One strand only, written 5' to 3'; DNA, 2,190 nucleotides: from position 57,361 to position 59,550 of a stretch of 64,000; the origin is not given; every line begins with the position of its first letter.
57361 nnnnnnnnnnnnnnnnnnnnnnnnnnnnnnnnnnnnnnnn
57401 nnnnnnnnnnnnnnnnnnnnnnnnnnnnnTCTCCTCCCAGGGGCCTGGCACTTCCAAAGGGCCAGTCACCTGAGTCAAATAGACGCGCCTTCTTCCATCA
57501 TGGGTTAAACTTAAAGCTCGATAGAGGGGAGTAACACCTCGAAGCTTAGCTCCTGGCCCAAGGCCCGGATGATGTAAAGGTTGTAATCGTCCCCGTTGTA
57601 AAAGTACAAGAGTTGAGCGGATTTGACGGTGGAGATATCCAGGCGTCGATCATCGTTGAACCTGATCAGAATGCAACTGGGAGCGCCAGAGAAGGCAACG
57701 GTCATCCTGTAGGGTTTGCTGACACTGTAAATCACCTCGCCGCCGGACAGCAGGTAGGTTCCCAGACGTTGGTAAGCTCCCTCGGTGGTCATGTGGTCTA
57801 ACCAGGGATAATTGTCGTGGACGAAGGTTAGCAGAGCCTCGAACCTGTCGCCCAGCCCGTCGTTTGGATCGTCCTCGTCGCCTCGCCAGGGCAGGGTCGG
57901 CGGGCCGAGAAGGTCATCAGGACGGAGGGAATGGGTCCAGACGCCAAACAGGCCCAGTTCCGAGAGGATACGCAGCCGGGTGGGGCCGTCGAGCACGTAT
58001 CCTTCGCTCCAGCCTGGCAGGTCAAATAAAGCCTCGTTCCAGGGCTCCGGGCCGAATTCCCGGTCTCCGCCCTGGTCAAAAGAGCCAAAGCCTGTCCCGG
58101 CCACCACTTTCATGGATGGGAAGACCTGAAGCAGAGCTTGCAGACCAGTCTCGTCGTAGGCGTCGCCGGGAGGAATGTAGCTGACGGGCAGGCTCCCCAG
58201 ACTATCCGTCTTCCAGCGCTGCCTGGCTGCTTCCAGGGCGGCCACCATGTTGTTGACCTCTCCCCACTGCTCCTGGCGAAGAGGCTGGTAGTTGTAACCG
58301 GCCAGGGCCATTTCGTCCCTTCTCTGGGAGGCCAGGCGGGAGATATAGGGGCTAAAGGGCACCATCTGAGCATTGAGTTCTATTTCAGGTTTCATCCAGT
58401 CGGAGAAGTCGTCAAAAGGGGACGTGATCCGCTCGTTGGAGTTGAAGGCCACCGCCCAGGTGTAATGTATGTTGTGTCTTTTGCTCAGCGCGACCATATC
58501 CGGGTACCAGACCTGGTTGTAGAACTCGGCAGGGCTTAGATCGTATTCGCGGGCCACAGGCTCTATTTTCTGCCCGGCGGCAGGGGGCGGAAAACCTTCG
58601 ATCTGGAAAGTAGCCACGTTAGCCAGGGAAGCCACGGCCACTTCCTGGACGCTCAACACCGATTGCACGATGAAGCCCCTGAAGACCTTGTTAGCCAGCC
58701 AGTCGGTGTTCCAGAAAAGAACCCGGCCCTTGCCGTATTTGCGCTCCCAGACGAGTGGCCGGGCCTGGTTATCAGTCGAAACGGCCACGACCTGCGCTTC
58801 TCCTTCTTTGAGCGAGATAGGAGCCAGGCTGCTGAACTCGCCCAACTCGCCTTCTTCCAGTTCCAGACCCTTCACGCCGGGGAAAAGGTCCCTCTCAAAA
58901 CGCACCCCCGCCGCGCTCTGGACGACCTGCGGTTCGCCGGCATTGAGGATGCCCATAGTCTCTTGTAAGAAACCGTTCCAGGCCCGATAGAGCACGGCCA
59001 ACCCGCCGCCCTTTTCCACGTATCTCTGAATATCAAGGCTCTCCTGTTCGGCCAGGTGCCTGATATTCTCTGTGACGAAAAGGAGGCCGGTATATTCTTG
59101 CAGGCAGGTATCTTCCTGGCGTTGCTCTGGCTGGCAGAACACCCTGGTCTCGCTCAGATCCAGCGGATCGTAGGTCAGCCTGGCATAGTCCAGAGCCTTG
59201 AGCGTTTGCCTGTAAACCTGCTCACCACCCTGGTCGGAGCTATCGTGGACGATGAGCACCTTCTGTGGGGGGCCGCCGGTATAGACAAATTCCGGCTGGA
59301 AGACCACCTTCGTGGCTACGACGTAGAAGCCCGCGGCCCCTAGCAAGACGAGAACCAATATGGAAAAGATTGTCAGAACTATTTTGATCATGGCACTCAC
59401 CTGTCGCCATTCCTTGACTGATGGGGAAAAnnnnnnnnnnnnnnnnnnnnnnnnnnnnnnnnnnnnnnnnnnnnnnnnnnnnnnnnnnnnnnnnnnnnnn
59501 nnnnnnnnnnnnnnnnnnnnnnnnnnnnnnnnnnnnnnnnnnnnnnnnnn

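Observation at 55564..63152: Tandem DUF2194-like paralogs plus two large polytopic membrane proteins: possible exopolysaccharide modification/export locus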

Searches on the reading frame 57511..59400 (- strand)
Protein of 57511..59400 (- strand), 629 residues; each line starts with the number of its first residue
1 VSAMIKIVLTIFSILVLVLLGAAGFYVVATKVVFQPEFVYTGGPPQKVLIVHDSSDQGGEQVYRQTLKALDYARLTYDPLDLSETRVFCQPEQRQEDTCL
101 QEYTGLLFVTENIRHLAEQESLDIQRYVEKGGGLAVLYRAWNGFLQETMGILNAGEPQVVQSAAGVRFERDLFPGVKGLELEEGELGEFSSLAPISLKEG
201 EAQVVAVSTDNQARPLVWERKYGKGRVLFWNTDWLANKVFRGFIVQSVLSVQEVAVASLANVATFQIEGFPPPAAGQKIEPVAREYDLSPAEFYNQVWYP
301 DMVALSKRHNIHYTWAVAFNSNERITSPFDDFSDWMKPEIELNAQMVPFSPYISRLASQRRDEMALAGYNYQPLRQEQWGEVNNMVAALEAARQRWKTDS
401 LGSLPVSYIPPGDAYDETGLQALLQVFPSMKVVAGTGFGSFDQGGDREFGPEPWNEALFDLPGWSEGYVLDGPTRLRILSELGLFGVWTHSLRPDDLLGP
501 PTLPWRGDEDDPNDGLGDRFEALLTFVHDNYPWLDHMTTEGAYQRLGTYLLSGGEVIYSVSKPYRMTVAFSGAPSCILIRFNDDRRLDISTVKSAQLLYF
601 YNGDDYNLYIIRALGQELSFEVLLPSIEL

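Call 3: search_protein_families(library=pfam, proteins=[window:57511-59400:-], max_evalue=0.1)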
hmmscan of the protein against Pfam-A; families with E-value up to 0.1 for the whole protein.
window:57511-59400:- (629 aa): 3 families
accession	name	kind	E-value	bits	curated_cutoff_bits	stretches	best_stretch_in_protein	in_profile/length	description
PF09960.14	DUF2194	-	8.1e-58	196.6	30.4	1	45-551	36-531/582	Uncharacterised protein conserved in bacteria (DUF2194)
PF06283.17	ThuA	-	3.9e-08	34.2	33.4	1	95-228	43-182/209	Trehalose utilisation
PF08532.16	Glyco_hydro_42M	-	0.0051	16.8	25.8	1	119-234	72-187/207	Beta-galactosidase trimerisation domain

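Call 4: search_protein_families(library=ncbifam, proteins=[window:57511-59400:-], max_evalue=0.1)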
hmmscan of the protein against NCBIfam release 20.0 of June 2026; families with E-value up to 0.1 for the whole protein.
window:57511-59400:- (629 aa): 0 families

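Call 72: find_homologous_proteins(query=window:57511-59400:-, max_evalue=1e-20)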
Query window:57511-59400:- (629 aa): 66 proteins with E <= 1e-20 among 8000 candidates.
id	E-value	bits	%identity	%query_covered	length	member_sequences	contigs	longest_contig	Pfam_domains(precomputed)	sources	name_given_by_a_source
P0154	0.0e+0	1445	100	100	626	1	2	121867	PF09960.15,PF06283.18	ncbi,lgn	-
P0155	0.0e+0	1171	80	100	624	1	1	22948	PF09960.15,PF06283.18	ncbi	-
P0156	5.9e-189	648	48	96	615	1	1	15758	PF09960.15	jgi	jgi:hypothetical protein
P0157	2.5e-188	646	48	96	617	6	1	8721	PF09960.15,PF06283.18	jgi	jgi:hypothetical protein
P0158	2.2e-176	606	45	99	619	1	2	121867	PF10096.15,PF09960.15,PF06283.18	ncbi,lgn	-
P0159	5.3e-174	598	45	97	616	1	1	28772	PF09960.15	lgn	-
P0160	4.4e-172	592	46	96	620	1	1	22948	PF09960.15,PF06283.18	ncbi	-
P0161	1.6e-164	567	45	91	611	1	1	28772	PF09960.15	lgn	-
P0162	1.4e-160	554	45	93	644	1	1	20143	PF09960.15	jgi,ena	-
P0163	1.9e-160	553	44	92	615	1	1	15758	PF09960.15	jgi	jgi:hypothetical protein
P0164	2.9e-160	553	43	99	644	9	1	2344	PF09960.15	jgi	-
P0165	1.8e-159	550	45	93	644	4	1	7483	PF10096.15,PF09960.15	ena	-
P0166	3.2e-159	549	43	98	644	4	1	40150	PF09960.15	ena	-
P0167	6.8e-159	548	43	100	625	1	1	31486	PF09960.15,PF06283.18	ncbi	-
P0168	7.9e-159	548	45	93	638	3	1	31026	PF09960.15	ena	-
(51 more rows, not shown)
